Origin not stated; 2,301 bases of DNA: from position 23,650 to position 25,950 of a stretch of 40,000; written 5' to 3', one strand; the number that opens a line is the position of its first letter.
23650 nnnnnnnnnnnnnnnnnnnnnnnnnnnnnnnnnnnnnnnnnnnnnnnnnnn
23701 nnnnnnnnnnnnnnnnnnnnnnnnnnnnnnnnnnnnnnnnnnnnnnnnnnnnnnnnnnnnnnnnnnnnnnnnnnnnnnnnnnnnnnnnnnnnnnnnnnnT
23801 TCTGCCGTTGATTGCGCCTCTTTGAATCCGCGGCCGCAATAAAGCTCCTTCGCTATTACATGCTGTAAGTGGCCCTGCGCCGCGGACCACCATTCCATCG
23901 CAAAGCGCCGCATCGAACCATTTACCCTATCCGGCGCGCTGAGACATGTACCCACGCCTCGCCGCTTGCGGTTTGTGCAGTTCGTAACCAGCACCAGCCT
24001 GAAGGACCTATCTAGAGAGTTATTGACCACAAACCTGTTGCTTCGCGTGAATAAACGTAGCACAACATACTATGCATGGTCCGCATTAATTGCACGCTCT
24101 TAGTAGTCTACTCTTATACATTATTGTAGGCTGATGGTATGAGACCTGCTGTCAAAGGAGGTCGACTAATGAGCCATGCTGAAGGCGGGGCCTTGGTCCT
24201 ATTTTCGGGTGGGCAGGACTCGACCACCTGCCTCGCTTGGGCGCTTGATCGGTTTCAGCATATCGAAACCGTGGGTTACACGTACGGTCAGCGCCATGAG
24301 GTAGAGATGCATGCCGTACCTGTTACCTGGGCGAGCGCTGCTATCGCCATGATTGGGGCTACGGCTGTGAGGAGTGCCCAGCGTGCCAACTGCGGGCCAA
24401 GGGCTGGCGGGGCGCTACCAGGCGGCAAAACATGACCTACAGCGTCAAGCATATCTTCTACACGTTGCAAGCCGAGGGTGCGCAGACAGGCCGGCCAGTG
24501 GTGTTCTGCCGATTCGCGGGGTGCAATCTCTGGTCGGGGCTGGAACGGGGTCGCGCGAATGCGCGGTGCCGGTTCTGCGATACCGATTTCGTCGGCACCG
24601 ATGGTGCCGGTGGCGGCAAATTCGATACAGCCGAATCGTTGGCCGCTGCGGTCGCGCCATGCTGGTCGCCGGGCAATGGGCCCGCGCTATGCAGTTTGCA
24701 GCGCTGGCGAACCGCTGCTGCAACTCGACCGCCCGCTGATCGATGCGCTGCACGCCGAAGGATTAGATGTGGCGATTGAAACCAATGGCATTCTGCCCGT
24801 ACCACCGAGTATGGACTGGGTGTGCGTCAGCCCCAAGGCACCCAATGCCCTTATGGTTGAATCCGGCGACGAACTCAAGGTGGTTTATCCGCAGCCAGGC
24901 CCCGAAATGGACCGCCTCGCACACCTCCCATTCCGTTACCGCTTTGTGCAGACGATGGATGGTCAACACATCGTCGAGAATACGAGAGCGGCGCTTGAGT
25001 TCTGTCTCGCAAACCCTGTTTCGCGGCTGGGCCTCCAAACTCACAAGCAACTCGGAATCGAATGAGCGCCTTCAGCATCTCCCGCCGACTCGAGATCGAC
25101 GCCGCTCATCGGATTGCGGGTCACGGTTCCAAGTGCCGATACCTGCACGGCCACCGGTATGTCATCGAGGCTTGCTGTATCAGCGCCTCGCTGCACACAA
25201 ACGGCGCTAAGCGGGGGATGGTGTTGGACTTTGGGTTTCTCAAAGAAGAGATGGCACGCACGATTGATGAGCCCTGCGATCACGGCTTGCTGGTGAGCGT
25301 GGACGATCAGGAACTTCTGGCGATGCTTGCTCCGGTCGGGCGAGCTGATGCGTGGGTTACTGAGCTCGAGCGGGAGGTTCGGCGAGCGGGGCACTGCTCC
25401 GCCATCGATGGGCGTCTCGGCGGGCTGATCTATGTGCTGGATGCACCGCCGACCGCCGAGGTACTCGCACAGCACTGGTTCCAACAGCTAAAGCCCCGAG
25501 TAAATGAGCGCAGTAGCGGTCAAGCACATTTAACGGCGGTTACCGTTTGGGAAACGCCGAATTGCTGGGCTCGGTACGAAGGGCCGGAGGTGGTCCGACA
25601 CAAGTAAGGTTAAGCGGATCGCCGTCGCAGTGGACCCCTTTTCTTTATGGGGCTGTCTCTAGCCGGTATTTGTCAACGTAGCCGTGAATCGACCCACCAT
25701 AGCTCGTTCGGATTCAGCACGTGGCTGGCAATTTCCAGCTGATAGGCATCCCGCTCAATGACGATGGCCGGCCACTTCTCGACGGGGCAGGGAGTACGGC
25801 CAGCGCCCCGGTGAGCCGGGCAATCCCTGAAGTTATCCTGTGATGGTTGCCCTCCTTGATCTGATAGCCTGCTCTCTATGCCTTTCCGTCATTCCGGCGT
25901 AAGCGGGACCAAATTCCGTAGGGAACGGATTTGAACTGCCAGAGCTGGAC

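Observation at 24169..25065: preQ0 supply genes are broken: queC has lost its middle, queE is frameshifted, queD is intact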

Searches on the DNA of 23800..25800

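Call 49: search_rna_families(source=window, start=23800, end=25800, threshold=evalue, max_evalue=1)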
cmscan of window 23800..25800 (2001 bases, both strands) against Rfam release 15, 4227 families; matches with E-value up to 1: 1.
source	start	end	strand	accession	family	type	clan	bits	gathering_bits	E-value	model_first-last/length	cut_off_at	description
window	24814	24900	+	RF00373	RNaseP_arch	Gene; ribozyme;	CL00002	12.3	84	0.92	1-288/288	no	Archaeal RNase P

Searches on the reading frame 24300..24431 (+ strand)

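Call 10: search_protein_families(library=pfam, proteins=[window:24300-24431:+], max_evalue=0.01)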
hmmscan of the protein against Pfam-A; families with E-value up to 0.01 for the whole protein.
window:24300-24431:+ (44 aa): 1 family
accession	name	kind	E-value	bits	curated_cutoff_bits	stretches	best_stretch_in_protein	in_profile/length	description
PF06508.19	QueC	-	0.00022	21.2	22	1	7-38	182-208/210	Queuosine biosynthesis protein QueC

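Call 11: search_protein_families(library=ncbifam, proteins=[window:24300-24431:+], max_evalue=0.01)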
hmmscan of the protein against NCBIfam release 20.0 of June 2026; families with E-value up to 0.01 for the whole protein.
window:24300-24431:+ (44 aa): 1 family
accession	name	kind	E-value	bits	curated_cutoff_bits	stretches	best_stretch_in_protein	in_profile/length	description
NF008317.0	PRK11106.1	equivalog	0.0015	18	378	1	13-37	187-211/231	7-cyano-7-deazaguanine synthase QueC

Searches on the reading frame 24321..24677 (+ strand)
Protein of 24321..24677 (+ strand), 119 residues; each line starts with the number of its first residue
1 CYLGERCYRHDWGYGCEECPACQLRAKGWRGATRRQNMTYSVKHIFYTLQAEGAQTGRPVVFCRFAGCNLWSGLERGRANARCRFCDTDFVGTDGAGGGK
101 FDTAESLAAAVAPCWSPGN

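Call 64: search_protein_representatives(protein=window:24321-24677:+)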
Query: 119 residues. Proteins with E-value up to 0.001 (for the whole library): 1787; up to 1e-10: 783; up to 1e-30: 29. The best 150 are listed.
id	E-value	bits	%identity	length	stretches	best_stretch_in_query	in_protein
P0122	1.7e-46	173.9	72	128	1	1-108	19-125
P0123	1.7e-34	135.1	76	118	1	38-119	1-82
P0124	2.4e-34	134.6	69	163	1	28-118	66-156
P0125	6.2e-34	133.3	65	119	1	24-117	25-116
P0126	1.3e-33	132.2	74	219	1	37-116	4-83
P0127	1.6e-33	132.0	74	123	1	36-116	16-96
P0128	3.7e-33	130.8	68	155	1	26-116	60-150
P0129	3.9e-33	130.7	69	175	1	33-116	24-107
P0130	4.1e-33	130.6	76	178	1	38-116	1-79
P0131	4.4e-33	130.5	69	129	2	40-109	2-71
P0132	1.1e-32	129.2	73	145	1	38-116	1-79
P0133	3.0e-32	127.8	69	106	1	33-118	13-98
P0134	1.1e-31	126.1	69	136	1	32-114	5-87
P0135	1.1e-31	126.1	73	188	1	38-119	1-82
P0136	1.1e-31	126.0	72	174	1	35-116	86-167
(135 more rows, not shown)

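Call 66: find_homologous_proteins(query=window:24321-24677:+, max_evalue=1e-25)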
Query window:24321-24677:+ (119 aa): 5102 proteins with E <= 1e-25 among 8000 candidates; the best 120 are listed.
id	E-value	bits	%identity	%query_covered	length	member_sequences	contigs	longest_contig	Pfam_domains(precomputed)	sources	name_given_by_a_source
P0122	5.4e-46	174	72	92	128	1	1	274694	PF06508.20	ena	-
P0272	8.7e-38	147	71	66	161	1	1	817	PF06508.20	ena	-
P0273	2.3e-37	146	74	57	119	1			-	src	-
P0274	2.6e-35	139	81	68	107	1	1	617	-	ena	-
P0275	3.3e-35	139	79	69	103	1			-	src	-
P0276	7.1e-35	138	78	68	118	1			-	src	-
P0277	8.4e-35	138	77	66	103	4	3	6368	-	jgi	jgi:7-carboxy-7-deazaguanine synthase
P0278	1.1e-34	137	77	69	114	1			-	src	-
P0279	3.0e-34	136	77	69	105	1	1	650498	-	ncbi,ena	-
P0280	3.2e-34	136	82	52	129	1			PF04055.28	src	-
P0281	3.7e-34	136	77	68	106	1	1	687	-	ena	-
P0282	3.9e-34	136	77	68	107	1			-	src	-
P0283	4.6e-34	135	80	68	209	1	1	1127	PF04055.28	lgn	-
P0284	5.2e-34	135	76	69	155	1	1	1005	PF04055.28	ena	-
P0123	5.2e-34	135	76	69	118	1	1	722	-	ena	-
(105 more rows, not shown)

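Call 67: find_encoding_contigs(protein=P0122, flank=10000, max_places=3)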
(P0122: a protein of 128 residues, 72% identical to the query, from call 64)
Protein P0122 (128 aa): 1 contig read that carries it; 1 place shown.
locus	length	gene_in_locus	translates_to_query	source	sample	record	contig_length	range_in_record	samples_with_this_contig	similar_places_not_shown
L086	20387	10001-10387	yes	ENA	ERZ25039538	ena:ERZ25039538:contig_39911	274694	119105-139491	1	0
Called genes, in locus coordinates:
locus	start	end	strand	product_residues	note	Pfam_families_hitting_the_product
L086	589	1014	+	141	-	PF07486:Hydrolase_2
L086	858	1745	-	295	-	PF02749:QRPTase_N, PF01729:QRPTase_C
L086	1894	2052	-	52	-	PF02910:Succ_DH_flav_C (weak)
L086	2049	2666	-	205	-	PF00890:FAD_binding_2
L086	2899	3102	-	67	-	-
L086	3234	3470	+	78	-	-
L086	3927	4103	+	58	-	-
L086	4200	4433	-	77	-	PF02445:NadA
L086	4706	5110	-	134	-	-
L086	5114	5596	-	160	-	PF10604:Polyketide_cyc2 (weak), PF08327:AHSA1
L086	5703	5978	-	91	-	PF01022:HTH_5, PF01047:MarR (faint), PF12802:MarR_2 (weak), PF12840:HTH_20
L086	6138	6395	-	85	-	-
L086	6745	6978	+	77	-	-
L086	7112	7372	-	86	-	-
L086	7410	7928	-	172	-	-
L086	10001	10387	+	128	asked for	PF06508:QueC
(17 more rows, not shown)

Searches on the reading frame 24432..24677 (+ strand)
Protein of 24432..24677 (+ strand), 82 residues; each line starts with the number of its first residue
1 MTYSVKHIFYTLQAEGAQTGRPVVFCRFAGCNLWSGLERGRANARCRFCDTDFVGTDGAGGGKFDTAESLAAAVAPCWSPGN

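Call 71: search_solved_structures(query=window:24432-24677:+, show_alignments=1, max_evalue=0.00001)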
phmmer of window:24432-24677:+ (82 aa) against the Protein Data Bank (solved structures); distinct sequences matched with E-value up to 0.00001: 1.
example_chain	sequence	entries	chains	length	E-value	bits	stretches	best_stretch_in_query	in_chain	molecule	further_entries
4njg_A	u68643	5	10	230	1.4e-35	124.4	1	1-81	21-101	7-carboxy-7-deazaguanine synthase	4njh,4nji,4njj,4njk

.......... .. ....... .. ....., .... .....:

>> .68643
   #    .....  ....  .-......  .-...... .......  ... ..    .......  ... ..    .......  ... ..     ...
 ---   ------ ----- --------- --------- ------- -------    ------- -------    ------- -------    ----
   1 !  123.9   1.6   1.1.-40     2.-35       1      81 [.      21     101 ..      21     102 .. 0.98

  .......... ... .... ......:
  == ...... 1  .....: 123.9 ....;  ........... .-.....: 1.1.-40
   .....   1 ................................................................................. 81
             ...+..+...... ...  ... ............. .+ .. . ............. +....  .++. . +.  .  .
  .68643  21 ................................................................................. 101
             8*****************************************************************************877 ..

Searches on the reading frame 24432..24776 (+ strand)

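Call 10: search_protein_families(library=pfam, proteins=[window:24432-24776:+], max_evalue=0.01)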
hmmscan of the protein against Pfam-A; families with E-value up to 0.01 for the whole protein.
window:24432-24776:+ (115 aa): 0 families

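Call 11: search_protein_families(library=ncbifam, proteins=[window:24432-24776:+], max_evalue=0.01)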
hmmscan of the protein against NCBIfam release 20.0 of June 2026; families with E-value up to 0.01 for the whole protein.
window:24432-24776:+ (115 aa): 5 families
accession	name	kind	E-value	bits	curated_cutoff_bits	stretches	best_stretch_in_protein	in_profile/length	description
TIGR04508.1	queE_Cx14CxxC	equivalog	4.4e-37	127.9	240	1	3-82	1-80/208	7-carboxy-7-deazaguanine synthase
TIGR04349.1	rSAM_QueE_gams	hypoth_equivalog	5.6e-07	29.4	300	1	5-58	3-45/210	7-carboxy-7-deazaguanine synthase QueE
TIGR03963.1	rSAM_QueE_Clost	equivalog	0.00012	21.8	260.1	1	4-54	2-41/219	putative 7-carboxy-7-deazaguanine synthase QueE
TIGR03365.1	Bsubt_queE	equivalog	0.0036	16.9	206.1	1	5-53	5-43/238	7-carboxy-7-deazaguanine synthase QueE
TIGR04322.1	rSAM_QueE_Ecoli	equivalog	0.0088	15.5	200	0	9-33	1-25/215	7-carboxy-7-deazaguanine synthase QueE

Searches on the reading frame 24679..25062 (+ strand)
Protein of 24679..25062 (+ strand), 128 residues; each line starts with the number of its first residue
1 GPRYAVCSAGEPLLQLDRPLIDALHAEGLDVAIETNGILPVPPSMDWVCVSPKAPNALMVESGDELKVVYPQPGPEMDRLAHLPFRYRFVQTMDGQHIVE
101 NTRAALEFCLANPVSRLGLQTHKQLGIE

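Call 70: search_solved_structures(query=window:24679-25062:+, show_alignments=1, max_evalue=0.00001)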
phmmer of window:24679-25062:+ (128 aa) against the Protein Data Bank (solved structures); distinct sequences matched with E-value up to 0.00001: 1.
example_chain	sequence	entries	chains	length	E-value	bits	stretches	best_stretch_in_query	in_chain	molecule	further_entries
4njg_A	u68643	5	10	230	9.2e-39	136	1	3-127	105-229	7-carboxy-7-deazaguanine synthase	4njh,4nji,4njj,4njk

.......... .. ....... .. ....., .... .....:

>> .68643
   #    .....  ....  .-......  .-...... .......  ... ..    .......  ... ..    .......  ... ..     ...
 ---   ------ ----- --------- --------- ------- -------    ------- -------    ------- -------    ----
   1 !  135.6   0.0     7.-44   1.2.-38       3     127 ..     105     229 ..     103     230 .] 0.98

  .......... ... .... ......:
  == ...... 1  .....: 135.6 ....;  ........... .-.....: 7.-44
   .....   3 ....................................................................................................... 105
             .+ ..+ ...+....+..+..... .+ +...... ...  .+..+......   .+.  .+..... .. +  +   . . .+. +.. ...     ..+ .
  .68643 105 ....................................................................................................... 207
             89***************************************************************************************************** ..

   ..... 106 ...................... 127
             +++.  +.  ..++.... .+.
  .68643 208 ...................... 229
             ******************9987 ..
